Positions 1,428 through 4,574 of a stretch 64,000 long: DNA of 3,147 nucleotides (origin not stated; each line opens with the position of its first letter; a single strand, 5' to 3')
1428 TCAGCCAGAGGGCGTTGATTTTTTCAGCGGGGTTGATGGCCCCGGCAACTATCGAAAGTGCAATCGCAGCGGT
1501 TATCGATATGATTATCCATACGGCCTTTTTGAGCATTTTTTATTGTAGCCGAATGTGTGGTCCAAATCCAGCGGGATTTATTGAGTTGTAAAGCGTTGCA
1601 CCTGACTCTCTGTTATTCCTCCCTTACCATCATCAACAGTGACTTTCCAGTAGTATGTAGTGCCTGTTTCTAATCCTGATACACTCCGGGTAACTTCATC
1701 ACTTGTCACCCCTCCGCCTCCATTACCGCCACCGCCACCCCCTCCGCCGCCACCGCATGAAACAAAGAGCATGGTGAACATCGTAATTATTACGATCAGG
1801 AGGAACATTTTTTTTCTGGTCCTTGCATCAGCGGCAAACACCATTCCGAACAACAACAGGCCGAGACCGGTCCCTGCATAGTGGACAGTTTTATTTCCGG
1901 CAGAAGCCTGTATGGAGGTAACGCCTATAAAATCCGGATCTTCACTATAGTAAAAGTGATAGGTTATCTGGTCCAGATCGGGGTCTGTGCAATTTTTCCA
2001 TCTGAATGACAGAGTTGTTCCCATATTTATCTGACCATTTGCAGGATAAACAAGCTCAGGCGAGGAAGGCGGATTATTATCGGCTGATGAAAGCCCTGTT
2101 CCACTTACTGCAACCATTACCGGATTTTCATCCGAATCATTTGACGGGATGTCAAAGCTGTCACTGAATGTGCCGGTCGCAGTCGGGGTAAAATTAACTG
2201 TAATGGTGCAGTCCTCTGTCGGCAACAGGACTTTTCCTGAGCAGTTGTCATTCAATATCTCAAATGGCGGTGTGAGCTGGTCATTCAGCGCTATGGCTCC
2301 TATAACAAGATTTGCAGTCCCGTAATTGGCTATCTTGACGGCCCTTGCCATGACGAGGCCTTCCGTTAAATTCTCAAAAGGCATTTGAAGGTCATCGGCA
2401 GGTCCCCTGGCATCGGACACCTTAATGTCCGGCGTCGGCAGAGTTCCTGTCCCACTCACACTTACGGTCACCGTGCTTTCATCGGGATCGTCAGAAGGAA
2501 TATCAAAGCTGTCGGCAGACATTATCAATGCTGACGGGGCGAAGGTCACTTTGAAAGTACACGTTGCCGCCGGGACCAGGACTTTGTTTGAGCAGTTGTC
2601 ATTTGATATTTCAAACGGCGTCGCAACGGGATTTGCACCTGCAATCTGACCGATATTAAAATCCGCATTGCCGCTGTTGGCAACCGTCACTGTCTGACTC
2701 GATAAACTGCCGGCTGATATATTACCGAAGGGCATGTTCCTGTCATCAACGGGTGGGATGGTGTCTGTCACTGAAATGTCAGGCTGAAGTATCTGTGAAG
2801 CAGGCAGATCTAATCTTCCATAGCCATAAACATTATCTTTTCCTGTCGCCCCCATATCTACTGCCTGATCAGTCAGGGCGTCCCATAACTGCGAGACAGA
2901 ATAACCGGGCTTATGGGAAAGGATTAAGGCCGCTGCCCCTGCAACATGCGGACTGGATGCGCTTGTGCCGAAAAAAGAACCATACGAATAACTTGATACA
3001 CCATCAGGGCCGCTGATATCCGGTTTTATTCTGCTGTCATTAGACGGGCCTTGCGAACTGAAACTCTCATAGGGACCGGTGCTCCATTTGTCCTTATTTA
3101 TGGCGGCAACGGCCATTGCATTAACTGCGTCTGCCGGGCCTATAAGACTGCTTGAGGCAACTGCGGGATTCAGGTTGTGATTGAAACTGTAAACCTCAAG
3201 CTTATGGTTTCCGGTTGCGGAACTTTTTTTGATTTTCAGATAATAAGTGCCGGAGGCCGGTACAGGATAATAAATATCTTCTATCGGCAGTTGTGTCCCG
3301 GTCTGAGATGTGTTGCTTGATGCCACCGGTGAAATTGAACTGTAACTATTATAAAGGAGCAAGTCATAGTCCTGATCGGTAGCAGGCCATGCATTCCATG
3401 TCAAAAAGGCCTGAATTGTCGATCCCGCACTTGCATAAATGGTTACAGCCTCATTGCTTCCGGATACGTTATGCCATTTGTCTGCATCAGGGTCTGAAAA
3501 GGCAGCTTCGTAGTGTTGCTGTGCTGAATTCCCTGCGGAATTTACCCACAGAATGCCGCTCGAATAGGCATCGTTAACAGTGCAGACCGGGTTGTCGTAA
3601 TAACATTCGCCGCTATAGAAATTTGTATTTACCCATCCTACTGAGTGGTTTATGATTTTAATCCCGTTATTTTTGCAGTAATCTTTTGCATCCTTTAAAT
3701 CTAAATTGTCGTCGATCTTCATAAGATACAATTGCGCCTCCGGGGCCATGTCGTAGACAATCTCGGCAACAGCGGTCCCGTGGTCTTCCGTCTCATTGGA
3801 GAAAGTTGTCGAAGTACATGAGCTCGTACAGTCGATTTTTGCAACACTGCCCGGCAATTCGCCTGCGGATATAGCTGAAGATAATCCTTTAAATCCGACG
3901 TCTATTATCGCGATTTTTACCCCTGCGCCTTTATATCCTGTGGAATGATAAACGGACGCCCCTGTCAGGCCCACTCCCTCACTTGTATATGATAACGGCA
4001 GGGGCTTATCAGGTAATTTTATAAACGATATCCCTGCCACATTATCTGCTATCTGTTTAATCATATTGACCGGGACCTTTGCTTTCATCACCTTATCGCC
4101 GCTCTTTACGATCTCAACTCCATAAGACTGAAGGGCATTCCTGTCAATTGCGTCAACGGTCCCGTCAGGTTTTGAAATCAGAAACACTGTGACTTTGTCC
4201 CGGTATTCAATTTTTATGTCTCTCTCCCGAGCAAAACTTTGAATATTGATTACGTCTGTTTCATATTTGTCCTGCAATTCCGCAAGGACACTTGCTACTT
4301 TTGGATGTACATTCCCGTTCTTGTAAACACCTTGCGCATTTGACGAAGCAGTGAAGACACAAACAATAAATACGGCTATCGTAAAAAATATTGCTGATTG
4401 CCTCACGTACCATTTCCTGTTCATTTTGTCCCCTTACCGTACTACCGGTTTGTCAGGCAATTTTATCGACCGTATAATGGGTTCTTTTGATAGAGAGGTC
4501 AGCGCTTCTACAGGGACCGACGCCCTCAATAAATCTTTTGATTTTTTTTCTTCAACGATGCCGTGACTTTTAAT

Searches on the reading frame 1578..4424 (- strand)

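Call 46: search_protein_families(library=pfam, proteins=[window:1578-4424:-], max_evalue=0.00001)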
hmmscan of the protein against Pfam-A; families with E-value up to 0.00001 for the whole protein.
window:1578-4424:- (948 aa): 4 families
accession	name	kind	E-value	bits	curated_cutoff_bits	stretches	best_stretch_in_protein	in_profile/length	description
PF00082.27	Peptidase_S8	-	8.7e-27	94.6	21.8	1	166-536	1-288/288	Subtilase family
PF22544.2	HYDIN_VesB_CFA65-like_Ig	-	1.7e-13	51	25.5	1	561-658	7-99/100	HYDIN/CFA65/VesB-like, Ig-like domain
PF22073.2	Cep192_D4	-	3.1e-10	40.7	35.5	0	560-660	7-111/112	Cep192 domain 4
PF15780.11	ASH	-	4.3e-07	30.5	27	0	714-764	46-93/98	Abnormal spindle-like microcephaly-assoc'd, ASPM-SPD-2-Hydin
